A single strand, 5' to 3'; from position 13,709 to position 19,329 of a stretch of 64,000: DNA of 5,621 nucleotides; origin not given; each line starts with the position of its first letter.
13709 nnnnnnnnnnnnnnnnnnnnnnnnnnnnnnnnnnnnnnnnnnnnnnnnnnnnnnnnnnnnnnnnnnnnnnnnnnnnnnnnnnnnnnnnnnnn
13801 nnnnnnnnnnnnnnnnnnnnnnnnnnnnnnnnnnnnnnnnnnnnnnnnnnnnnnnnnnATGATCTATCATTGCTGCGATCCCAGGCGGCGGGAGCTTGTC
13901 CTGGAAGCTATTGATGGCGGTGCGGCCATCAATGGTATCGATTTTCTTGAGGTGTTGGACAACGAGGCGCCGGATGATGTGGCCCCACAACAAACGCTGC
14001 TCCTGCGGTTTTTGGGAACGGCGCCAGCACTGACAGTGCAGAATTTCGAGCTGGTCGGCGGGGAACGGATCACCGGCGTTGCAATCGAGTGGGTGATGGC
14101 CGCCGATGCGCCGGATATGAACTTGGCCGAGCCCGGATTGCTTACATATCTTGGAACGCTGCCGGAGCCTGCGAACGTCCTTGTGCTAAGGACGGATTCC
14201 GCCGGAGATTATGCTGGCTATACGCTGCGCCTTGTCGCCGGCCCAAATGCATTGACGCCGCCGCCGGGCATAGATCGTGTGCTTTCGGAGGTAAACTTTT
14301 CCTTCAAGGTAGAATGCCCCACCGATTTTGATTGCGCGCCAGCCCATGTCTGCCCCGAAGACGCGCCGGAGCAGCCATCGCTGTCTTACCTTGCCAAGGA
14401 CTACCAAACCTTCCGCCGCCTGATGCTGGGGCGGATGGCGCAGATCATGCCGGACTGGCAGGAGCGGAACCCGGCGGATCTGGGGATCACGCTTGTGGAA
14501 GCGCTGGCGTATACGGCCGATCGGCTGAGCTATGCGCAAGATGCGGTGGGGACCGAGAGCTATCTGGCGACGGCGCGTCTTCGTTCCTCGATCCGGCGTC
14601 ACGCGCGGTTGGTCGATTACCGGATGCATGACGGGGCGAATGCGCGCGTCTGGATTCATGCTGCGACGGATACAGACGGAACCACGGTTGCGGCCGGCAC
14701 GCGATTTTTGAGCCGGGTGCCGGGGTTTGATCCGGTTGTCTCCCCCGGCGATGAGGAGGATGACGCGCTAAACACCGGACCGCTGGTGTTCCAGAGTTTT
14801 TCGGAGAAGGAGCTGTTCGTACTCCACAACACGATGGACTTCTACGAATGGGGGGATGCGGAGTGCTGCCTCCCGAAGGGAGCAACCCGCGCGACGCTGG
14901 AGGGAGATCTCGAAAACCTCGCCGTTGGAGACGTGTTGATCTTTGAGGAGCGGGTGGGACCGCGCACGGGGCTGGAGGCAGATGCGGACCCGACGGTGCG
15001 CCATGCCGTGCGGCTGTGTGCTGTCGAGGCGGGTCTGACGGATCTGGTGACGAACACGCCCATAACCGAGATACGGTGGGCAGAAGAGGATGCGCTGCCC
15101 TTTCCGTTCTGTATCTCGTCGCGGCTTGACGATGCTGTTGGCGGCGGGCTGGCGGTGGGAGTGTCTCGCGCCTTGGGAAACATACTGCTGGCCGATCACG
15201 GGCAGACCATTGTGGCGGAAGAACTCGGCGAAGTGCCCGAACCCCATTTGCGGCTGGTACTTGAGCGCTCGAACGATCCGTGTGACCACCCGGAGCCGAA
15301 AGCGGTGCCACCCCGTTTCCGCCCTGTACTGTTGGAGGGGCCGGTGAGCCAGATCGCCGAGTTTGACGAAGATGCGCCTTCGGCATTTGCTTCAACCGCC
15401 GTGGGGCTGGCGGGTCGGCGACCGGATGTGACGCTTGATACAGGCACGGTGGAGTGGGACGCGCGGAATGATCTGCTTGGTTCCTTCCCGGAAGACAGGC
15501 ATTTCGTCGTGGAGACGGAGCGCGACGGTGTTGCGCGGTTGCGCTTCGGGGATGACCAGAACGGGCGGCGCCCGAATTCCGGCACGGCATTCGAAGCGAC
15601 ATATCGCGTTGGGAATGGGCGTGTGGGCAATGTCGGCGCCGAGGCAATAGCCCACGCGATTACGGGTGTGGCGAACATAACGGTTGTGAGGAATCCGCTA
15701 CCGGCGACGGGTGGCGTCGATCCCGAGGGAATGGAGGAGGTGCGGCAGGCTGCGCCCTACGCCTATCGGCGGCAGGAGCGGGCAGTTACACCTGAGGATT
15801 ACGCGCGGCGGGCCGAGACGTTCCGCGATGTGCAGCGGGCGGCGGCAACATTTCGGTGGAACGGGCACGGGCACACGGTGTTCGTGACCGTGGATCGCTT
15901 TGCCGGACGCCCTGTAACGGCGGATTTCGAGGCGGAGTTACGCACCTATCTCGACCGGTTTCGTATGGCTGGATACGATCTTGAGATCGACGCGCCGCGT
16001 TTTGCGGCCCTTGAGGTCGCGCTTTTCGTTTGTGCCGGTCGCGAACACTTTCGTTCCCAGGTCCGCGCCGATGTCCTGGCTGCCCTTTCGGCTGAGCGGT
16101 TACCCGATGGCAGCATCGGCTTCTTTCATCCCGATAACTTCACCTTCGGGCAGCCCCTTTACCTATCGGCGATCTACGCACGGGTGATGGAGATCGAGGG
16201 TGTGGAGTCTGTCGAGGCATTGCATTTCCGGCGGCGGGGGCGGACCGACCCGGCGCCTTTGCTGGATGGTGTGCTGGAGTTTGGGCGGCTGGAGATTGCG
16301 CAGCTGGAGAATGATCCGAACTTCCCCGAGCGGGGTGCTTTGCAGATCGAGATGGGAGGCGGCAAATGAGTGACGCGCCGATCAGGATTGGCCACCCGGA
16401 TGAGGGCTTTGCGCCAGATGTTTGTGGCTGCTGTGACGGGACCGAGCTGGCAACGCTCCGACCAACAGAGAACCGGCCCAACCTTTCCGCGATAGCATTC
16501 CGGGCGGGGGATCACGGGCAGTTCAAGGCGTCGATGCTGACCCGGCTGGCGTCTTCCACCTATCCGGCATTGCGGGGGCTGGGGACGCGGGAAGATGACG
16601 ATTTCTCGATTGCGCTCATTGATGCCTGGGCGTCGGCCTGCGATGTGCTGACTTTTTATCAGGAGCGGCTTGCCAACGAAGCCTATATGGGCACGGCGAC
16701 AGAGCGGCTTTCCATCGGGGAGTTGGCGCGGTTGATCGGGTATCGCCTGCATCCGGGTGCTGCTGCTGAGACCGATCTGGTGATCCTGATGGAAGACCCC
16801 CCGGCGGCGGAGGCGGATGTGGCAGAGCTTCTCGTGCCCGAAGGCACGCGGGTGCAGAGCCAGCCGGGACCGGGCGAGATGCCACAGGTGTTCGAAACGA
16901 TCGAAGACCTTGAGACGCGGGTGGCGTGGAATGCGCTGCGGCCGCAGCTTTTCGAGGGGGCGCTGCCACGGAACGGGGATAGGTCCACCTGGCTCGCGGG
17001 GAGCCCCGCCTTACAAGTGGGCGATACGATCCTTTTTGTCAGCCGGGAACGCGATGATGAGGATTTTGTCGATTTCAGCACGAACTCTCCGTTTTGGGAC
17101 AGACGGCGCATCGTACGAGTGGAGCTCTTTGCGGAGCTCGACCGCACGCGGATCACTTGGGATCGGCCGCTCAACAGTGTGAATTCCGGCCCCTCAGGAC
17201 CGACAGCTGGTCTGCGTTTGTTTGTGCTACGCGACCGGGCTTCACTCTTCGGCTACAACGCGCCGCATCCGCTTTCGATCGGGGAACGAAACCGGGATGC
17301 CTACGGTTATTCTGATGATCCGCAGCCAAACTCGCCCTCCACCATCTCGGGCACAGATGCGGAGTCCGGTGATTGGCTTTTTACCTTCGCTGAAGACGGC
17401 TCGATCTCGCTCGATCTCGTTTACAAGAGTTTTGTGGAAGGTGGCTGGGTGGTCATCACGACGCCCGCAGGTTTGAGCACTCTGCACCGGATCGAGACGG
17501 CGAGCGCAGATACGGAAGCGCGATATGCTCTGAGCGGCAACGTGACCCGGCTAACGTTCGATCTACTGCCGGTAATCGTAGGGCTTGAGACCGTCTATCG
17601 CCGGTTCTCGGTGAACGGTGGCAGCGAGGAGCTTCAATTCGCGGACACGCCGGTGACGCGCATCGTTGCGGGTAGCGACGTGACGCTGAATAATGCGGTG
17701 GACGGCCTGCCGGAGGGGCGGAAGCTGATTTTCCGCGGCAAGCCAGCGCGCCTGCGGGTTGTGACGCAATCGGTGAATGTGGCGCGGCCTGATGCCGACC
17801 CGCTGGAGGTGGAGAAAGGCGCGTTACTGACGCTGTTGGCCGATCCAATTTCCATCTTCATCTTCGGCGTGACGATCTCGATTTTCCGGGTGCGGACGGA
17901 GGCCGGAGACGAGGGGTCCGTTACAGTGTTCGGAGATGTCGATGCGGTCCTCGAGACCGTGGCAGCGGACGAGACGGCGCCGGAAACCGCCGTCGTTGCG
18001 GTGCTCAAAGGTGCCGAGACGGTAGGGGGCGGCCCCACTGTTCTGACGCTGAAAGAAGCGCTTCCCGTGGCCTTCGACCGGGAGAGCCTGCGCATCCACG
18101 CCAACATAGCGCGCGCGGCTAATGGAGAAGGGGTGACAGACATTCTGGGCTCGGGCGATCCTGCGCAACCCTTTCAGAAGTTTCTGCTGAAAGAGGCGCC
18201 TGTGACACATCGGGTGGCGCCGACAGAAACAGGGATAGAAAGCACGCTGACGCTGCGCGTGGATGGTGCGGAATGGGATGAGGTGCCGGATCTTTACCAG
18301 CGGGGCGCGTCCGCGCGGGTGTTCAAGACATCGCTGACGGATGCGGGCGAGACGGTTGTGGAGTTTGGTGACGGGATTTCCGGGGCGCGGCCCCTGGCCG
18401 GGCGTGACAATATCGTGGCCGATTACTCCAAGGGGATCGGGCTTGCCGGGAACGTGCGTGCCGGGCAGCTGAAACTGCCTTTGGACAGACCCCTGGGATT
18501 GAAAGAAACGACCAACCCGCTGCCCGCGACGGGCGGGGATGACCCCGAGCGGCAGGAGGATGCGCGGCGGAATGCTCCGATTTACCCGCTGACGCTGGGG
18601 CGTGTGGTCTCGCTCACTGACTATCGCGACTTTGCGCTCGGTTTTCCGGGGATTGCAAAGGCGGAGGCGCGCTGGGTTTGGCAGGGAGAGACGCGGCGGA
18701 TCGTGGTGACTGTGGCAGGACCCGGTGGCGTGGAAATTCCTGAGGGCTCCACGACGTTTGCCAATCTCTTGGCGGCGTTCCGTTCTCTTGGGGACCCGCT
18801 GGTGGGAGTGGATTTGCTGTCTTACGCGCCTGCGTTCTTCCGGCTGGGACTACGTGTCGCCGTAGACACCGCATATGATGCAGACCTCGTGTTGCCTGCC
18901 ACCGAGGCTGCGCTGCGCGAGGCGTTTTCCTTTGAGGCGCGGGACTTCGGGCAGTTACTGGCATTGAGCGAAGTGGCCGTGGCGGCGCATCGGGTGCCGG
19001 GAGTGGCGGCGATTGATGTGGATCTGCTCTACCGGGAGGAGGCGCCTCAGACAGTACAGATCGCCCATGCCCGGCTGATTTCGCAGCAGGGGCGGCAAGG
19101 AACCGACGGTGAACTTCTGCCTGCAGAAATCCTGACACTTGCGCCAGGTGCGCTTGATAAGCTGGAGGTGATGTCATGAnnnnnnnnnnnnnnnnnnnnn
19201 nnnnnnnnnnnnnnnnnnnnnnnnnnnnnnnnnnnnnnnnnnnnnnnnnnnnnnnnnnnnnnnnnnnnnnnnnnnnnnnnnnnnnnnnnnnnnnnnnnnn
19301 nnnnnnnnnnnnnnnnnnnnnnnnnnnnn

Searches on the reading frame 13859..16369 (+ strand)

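Call 9: search_protein_families(library=pfam, proteins=[window:13859-16369:+])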
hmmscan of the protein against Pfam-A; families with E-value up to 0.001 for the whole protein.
window:13859-16369:+ (836 aa): 1 family
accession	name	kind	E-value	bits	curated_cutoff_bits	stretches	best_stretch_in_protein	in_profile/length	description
PF04865.19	Baseplate_J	-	1.9e-09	37.7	21.1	1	587-745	75-239/255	Baseplate J-like protein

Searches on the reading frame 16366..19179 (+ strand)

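Call 9: search_protein_families(library=pfam, proteins=[window:16366-19179:+])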
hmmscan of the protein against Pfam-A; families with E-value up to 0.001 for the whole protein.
window:16366-19179:+ (937 aa): 1 family
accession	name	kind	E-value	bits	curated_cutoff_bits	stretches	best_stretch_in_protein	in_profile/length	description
PF04865.19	Baseplate_J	-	0.00032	20.5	21.1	0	691-865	74-247/255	Baseplate J-like protein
